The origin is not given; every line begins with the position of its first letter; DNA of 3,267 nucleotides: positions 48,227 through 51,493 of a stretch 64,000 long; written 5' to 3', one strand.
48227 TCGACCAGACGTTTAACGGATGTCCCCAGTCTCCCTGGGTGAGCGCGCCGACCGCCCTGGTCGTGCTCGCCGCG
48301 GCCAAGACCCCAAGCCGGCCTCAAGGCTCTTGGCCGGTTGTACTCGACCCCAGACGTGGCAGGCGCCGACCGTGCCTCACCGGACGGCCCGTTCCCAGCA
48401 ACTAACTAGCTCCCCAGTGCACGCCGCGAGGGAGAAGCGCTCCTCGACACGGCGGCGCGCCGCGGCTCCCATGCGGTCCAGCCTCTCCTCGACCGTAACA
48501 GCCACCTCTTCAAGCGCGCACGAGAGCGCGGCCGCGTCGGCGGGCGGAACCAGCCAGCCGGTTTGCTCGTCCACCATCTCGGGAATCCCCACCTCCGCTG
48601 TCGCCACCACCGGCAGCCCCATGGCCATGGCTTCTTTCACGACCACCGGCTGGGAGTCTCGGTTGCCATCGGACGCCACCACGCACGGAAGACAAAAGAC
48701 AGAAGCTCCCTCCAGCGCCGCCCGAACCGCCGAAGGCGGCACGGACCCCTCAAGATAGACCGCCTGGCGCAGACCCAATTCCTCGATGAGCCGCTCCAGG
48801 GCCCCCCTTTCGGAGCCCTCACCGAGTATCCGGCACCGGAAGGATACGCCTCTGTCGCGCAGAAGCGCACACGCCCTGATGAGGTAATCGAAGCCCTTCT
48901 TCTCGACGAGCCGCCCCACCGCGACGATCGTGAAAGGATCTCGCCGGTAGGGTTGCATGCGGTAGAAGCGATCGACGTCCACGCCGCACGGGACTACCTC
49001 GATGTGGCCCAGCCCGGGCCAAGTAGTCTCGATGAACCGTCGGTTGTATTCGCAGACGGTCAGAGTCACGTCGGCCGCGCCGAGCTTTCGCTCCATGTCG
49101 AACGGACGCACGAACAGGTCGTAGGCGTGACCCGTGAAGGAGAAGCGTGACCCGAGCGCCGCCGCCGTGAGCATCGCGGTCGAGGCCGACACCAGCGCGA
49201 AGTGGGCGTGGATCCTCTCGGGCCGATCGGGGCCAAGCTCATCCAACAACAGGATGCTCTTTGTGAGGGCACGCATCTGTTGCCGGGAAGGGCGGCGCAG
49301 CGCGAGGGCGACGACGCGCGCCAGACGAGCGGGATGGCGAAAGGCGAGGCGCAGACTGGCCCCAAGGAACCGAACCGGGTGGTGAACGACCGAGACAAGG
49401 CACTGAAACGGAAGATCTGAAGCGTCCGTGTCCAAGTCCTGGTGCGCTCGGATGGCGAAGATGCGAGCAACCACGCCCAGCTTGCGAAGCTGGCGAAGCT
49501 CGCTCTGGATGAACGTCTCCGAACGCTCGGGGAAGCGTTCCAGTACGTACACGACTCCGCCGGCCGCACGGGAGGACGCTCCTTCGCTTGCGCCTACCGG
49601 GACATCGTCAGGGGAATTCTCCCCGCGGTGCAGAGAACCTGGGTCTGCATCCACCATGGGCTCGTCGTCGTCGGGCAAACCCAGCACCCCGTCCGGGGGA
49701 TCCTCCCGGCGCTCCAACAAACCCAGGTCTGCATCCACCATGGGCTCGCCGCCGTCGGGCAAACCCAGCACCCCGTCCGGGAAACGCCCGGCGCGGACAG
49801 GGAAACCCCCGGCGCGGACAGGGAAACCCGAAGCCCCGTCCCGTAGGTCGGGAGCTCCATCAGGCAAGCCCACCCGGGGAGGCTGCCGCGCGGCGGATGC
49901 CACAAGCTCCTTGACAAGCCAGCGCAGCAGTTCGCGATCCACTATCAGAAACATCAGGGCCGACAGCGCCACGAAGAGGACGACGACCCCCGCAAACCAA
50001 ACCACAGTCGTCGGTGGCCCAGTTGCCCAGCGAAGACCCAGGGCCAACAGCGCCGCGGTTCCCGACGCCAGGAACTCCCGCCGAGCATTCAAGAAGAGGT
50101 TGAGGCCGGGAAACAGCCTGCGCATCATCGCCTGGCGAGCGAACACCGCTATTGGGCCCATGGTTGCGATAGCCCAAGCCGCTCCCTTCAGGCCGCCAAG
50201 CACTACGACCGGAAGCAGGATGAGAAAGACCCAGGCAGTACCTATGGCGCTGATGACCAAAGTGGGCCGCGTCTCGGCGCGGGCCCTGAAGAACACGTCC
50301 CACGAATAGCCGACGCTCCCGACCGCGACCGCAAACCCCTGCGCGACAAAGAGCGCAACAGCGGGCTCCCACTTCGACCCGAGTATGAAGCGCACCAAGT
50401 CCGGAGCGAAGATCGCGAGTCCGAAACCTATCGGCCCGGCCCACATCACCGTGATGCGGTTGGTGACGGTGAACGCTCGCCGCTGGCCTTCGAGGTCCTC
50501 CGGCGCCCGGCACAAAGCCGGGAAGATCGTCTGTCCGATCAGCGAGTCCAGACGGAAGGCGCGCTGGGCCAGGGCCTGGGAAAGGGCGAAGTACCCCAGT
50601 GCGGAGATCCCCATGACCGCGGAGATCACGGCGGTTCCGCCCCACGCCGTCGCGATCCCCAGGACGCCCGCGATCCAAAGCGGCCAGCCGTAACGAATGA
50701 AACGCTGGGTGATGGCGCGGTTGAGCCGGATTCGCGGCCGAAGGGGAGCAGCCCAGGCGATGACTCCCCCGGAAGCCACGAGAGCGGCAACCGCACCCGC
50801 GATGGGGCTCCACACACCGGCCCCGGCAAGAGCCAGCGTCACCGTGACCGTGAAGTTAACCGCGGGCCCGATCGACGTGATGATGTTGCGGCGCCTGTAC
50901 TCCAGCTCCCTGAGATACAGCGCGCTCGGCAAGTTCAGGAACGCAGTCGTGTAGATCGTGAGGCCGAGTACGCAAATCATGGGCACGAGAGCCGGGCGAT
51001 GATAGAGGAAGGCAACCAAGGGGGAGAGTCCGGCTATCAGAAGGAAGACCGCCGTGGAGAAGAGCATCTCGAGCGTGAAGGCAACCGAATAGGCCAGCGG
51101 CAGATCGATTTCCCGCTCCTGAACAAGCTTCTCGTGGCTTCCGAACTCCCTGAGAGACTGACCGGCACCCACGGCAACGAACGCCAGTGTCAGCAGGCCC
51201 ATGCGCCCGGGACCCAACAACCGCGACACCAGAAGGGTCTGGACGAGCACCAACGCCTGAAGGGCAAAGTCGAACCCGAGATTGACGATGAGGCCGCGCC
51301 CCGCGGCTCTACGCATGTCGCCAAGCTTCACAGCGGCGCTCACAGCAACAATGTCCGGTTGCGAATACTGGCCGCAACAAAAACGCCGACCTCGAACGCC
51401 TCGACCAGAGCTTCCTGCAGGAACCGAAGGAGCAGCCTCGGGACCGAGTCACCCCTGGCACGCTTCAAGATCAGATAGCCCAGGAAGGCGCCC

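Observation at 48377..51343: Single-ORF fusion of a Wzx flippase and a GT4 glycosyltransferase through a tandem-repeat linker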

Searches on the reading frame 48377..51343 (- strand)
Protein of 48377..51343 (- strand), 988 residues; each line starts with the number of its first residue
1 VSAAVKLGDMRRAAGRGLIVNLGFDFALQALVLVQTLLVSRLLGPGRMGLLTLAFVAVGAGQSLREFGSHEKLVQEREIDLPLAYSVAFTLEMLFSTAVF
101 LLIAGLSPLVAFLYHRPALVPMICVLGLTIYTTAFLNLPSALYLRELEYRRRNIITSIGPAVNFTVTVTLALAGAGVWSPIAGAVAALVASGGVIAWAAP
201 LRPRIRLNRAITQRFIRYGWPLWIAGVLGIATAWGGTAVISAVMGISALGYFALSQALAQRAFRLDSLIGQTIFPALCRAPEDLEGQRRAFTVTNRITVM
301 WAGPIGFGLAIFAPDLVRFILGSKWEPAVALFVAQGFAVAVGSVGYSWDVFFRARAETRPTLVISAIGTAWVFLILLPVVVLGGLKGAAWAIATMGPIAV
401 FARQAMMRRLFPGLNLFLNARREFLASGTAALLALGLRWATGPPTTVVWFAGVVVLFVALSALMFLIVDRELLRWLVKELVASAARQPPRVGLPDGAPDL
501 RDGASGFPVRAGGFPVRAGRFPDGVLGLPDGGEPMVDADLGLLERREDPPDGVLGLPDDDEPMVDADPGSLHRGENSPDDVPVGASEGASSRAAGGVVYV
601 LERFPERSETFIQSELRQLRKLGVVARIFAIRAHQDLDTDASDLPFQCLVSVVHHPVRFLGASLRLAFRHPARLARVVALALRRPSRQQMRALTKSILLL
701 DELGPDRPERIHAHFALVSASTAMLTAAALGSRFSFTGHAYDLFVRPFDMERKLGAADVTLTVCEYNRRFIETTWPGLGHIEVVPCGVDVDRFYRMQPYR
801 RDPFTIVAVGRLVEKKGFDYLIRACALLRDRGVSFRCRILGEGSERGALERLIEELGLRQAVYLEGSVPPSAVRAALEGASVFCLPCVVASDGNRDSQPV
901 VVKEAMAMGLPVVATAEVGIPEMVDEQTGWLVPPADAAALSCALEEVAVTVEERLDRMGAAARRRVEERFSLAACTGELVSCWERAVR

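Call 3: search_protein_families(library=pfam, proteins=[window:48377-51343:-], max_evalue=0.01)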
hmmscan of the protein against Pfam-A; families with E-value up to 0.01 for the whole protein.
window:48377-51343:- (988 aa): 7 families
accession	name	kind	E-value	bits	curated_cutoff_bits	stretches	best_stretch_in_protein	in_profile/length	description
PF13440.11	Polysacc_synt_3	-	2.1e-49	168.8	23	1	39-329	2-292/293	Polysaccharide biosynthesis protein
PF13692.12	Glyco_trans_1_4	-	8.3e-31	107.6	27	1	804-946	2-138/142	Glycosyl transferases group 1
PF00534.26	Glycos_transf_1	-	3.2e-29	102.1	26.4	1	801-964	13-171/172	Glycosyl transferases group 1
PF01943.22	Polysacc_synt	-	1.6e-15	57.7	28.2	1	16-279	3-272/274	Polysaccharide biosynthesis protein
PF13439.12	Glyco_transf_4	-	9e-08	32.8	28.5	1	669-792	38-170/170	Glycosyltransferase Family 4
PF20706.3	GT4-conflict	-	7.1e-06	25.7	26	1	787-964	180-353/385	Family 4 Glycosyltransferase in conflict systems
PF13524.12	Glyco_trans_1_2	-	0.00011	22.7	25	1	834-974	14-137/144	Glycosyl transferase-like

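Call 4: search_protein_families(library=ncbifam, proteins=[window:48377-51343:-], max_evalue=0.01)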
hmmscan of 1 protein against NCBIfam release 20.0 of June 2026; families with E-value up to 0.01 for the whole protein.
window:48377-51343:- (988 aa): 33 families (the best 25 are shown)
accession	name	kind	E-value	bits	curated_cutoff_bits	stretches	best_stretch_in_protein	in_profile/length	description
NF041876.1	EPS_EpsE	equivalog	2.6e-47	161.9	400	1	599-974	3-384/389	exopolysaccharide biosynthesis GT4 family glycosyltransferase EpsE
TIGR04005.1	wcaL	equivalog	2.1e-42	145.4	537.6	1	779-981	197-401/406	colanic acid biosynthesis glycosyltransferase WcaL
NF007773.0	PRK10459.1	equivalog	9.5e-29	100.7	273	1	30-482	23-480/492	MOP flippase family protein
TIGR03088.1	stp2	hypoth_equivalog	1.2e-26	93.7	409.05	1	795-982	186-369/374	TIGR03088 family PEP-CTERM/XrtA system glycosyltransferase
NF058658.1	Oglyco_Wzx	exception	9.6e-23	80.9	720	1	26-332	22-328/478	O-glycosylation flippase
NF047684.1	TeichurnBiosyTuaC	equivalog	7e-19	68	550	1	707-981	108-384/391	teichuronic acid biosynthesis protein TuaC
NF047674.1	TeichurnBiosyTuaB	equivalog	1.6e-14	53.8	580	1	32-331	26-327/469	teichuronic acid biosynthesis protein TuaB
TIGR04063.1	stp3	hypoth_equivalog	1.7e-14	53.5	442.05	1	754-971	155-380/397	TIGR04063 family PEP-CTERM/XrtA system glycosyltransferase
TIGR02149.1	glgA_Coryne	subfamily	2.7e-14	53.1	302.4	1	755-981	143-385/391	glycogen synthase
NF053787.1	GlcN_PG_synth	equivalog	1.6e-13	50.3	480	1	890-984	266-357/361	N-acetylglucosaminyl phosphatidylglycerol synthase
TIGR03449.1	mycothiol_MshA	equivalog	1.7e-13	50.3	462.5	1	780-987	189-404/406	D-inositol-3-phosphate glycosyltransferase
TIGR03999.1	thiol_BshA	equivalog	1.2e-12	47.5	273.7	1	780-975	168-362/375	N-acetyl-alpha-D-glucosaminyl L-malate synthase BshA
NF038295.1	EPS_HpsP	equivalog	1.2e-11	44.3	550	1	805-984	209-385/388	hormogonium polysaccharide biosynthesis glycosyltransferase HpsP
TIGR04047.1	MSMEG_0565_glyc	hypoth_equivalog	1.1e-10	41.2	259.85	1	700-973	79-361/373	MSMEG_0565 family glycosyltransferase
NF038298.1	EPS_HpsO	equivalog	3.4e-10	39.3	575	1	801-974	199-375/388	hormogonium polysaccharide biosynthesis glycosyltransferase HpsO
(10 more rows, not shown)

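Call 7: find_homologous_proteins(query=window:48377-51343:-, max_evalue=1e-10)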
Query window:48377-51343:- (988 aa): 18 proteins with E <= 1e-10 among 8000 candidates.
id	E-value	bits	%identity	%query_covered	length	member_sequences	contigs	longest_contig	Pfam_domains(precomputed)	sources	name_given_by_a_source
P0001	0.0e+0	2177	100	100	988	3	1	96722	PF01943.23,PF00534.27,PF13439.13,PF13440.12,PF20706.4,PF13692.13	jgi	-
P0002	0.0e+0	1750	90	91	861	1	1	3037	PF01943.23,PF00534.27,PF13439.13,PF13440.12,PF20706.4,PF13692.13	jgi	jgi:glycosyltransferase involved in cell wall biosynthesis/O-antigen/teichoic acid export membrane p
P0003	6.6e-162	559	54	51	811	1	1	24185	PF01943.23,PF24684.2,PF13440.12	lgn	-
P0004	1.2e-156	542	53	51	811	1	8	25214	PF01943.23,PF24684.2,PF13440.12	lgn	-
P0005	1.4e-155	538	53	49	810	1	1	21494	PF01943.23,PF24684.2,PF13440.12,PF08450.19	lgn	-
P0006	7.2e-155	536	54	48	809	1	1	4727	PF01943.23,PF24684.2,PF13440.12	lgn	-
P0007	8.4e-155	536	59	43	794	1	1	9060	PF01943.23,PF24684.2,PF13440.12,PF08450.19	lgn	-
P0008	1.4e-147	512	57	43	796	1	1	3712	PF01943.23,PF24684.2,PF13440.12,PF08450.19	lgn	-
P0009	1.7e-142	495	49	47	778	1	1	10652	PF01943.23,PF24684.2,PF13440.12,PF08450.19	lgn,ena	-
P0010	5.7e-141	490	50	51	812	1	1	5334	PF01943.23,PF24684.2,PF13440.12,PF01436.28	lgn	-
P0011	1.9e-140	488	51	48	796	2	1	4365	PF01943.23,PF24684.2,PF13440.12,PF08450.19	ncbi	-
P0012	2.1e-140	488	51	48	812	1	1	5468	PF01943.23,PF24684.2,PF13440.12,PF08450.19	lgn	-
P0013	1.0e-131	459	47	49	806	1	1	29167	PF01943.23,PF24684.2,PF13440.12,PF01436.28,PF08450.19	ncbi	ncbi:MAG: oligosaccharide flippase family protein [Microthrixaceae bacterium]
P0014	3.5e-131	457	49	48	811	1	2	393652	PF01943.23,PF24684.2,PF13440.12,PF01436.28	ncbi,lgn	ncbi:MAG: oligosaccharide flippase family protein [Actinomycetota bacterium]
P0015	3.4e-130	454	54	39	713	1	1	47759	PF01943.23,PF24684.2,PF13440.12,PF08450.19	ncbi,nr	ncbi:MAG: hypothetical protein QOG03_699, partial [Actinomycetota bacterium]|nr:hypothetical protein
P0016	6.6e-124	433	50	43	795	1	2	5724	PF01943.23,PF24684.2,PF13440.12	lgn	-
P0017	7.3e-105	370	40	52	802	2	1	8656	PF01943.23,PF24684.2,PF13440.12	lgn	-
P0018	1.1e-11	62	22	32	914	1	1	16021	PF13535.12,PF01943.23,PF02786.23,PF02655.20,PF13440.12,PF18603.8,PF07478.19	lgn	-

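Call 11: find_encoding_contigs(protein=P0002, flank=5000, max_places=4)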
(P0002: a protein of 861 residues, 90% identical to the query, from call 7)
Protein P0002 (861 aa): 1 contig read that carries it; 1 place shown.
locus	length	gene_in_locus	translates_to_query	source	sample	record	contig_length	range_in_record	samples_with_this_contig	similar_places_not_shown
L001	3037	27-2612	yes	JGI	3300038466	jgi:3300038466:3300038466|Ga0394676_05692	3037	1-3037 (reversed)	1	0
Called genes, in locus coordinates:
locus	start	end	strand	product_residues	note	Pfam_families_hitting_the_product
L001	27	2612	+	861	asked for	PF01943:Polysacc_synt, PF13440:Polysacc_synt_3, PF13439:Glyco_transf_4 (weak), PF20706:GT4-conflict (weak), PF00534:Glycos_transf_1, PF13692:Glyco_trans_1_4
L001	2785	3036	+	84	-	?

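Call 15: find_encoding_contigs(protein=P0001, flank=10000, max_places=3)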
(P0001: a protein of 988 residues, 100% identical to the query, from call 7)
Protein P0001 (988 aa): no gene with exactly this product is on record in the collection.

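Call 24: find_related_loci(query=window:48377-51343:-, collection=genome_contigs, flank=8000)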
Query window:48377-51343:- (988 aa) in genome_contigs; peptide patterns used: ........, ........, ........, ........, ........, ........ (x = any residue, [..] = any of these).
96 stretches matched a pattern; 36 encode a relative of the query (tblastn E <= 1e-3); 36 distinct loci.
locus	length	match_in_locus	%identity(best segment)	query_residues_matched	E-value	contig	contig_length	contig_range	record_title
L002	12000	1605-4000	39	597-979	4e-60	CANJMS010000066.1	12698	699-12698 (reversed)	MAG: Nitrosomonadales bacterium isolate RH-23may17-230 genome assembly, contig: RH-23may17-C38588, whole genome shotgun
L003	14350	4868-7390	38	597-987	3e-58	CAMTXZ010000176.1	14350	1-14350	MAG: uncultured Chromatiaceae bacterium isolate G02_MAG_00001 genome assembly, contig: G02_MAG_00001_000000000088, whole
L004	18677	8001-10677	38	597-979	5e-55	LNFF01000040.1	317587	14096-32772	MAG: Gammaproteobacteria bacterium Ga0077554 Ga0077554_140.1, whole genome shotgun sequence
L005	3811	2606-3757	37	599-979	8e-54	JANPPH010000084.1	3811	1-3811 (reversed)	MAG: Gammaproteobacteria bacterium isolate VAR_83_metabat_40 VAR_83_k141_1701525, whole genome shotgun sequence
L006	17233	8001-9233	34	597-971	8e-52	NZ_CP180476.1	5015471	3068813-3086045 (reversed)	Methylomonas sp. TEB chromosome, complete genome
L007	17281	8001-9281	32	592-979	8e-52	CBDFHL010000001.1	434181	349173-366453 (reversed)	MAG: Methyloglobulus sp. isolate 3a41a94e-4880-4ab6-9133-cb57dd0d4b1b genome assembly, contig: contig_1, whole genome sh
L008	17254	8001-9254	33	590-971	2e-51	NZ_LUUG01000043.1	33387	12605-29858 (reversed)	Methylomonas methanica strain R-45363 contig_14_(1..33387), whole genome shotgun sequence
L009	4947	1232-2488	31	599-979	2e-50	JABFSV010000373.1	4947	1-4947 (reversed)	MAG: Methyloglobulus sp. isolate WB-IL-21 seq_11890, whole genome shotgun sequence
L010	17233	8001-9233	33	597-971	4e-50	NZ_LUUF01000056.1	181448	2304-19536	Methylomonas methanica strain NCIMB 11130 contig_26, whole genome shotgun sequence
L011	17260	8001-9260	31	597-979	9e-50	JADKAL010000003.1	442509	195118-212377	MAG: Methylococcaceae bacterium isolate Mari_18-Q3-R65-66_BAT3C.366 tig00002862-10-4416910, whole genome shotgun sequenc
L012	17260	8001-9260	31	599-979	1e-48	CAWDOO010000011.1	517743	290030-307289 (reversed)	MAG: uncultured Gammaproteobacteria bacterium isolate MFD04716.bin.2.80 genome assembly, contig: contig_9399, whole geno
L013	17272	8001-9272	32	597-984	2e-48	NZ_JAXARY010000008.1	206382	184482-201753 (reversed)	Methylomonas defluvii strain OY6 NODE_8_length_206382_cov_108.136691, whole genome shotgun sequence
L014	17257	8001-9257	30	599-979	1e-47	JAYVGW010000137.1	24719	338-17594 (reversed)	MAG: Methyloglobulus sp. isolate GL47_Up_metabat_177 GL47_Up_metabat_177_136, whole genome shotgun sequence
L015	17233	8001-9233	33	597-971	2e-47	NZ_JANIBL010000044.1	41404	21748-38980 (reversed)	Methylomonas rosea strain WSC-7 WSC7.00044, whole genome shotgun sequence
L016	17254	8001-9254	32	599-979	4e-47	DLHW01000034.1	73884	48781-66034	MAG TPA_asm: Methylococcaceae bacterium UBA7658 UBA7658_contig_14105, whole genome shotgun sequence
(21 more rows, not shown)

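Call 25: search_protein_representatives(protein=window:48377-51343:-)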
Query: 988 residues. Proteins with E-value up to 0.001 (for the whole library): 189512; up to 1e-10: 45546; up to 1e-30: 3370. The best 150 are listed.
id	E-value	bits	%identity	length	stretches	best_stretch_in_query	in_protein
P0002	0.0e+00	1750.3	93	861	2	550-988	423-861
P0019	5.7e-165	567.5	57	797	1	11-487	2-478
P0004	3.8e-157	541.6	53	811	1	6-519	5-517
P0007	2.7e-155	535.5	54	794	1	11-524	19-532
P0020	1.6e-132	460.1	49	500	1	9-481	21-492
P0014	1.1e-131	457.3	49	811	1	5-480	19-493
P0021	3.0e-129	449.2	48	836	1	10-488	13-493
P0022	1.9e-128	446.6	48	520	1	6-478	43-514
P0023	2.8e-125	436.1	58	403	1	596-981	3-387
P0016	2.1e-124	433.2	47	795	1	10-480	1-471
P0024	2.6e-119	416.4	37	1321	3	597-985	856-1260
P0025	1.7e-114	400.4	56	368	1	10-337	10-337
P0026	1.4e-109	384.1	36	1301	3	593-986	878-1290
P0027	1.8e-108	380.5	37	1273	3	597-982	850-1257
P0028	8.8e-108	378.2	53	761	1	595-985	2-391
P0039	1.5e-85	304.6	38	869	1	9-475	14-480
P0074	5.6e-67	243.1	34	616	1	6-480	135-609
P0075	7.8e-67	242.7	41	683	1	598-982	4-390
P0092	1.1e-64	235.6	38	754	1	596-980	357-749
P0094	2.8e-64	234.2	31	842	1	10-480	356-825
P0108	1.4e-61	225.3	40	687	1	602-982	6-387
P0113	5.8e-61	223.2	41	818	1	590-981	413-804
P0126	6.1e-60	219.8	30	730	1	10-487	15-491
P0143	7.5e-59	216.2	41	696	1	591-966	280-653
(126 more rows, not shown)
